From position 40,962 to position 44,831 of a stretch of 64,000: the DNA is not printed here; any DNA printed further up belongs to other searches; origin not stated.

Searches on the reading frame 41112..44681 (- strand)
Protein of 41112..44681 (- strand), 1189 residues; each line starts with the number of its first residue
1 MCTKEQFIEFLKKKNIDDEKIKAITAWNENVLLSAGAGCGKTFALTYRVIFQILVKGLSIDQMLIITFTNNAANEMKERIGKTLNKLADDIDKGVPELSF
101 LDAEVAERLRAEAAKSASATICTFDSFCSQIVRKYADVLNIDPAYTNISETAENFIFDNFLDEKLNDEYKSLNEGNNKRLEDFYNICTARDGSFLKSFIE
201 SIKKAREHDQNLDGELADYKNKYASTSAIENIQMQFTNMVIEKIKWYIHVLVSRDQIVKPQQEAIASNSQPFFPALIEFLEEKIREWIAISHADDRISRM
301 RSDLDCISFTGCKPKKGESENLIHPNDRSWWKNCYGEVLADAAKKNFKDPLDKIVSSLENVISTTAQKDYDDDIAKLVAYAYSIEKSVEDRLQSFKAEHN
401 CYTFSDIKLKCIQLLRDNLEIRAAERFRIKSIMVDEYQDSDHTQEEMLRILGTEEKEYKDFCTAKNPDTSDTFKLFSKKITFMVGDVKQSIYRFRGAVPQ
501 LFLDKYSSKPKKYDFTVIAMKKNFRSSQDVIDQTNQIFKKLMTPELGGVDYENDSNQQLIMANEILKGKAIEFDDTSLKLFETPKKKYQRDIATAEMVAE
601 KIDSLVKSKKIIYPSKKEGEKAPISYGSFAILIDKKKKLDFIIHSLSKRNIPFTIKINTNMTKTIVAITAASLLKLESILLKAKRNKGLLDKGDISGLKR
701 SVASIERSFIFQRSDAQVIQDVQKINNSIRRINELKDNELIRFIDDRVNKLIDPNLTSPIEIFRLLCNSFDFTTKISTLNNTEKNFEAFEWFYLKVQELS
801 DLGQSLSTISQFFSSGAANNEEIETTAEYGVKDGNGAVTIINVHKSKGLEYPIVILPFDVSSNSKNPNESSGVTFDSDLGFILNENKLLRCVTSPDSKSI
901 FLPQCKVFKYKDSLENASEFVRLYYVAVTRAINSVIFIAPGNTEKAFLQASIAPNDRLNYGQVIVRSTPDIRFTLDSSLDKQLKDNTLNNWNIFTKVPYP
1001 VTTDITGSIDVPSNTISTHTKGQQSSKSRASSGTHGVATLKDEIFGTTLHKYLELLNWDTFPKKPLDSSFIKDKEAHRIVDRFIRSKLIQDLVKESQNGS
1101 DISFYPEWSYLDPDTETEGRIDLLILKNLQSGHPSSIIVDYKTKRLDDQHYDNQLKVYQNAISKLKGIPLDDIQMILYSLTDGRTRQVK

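Call 77: search_protein_families(library=pfam, proteins=[window:41112-44681:-], max_evalue=0.001)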
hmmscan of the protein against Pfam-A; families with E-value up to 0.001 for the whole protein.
window:41112-44681:- (1189 aa): 5 families
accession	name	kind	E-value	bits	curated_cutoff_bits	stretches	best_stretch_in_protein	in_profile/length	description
PF00580.27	UvrD-helicase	-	4.4e-49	168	23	1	18-507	3-268/271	UvrD/REP helicase N-terminal domain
PF13361.12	UvrD_C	-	1.4e-15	58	25.6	1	518-938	1-346/350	UvrD-like helicase C-terminal domain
PF13245.12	AAA_19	-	5e-15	56.3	25.1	1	25-87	8-71/134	AAA domain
PF13538.12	UvrD_C_2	-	2.3e-07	31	27.4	1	838-865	2-29/52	UvrD-like helicase C-terminal domain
PF12705.13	PDDEXK_1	-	6.7e-05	23.4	22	1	1104-1182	110-191/247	PD-(D/E)XK nuclease superfamily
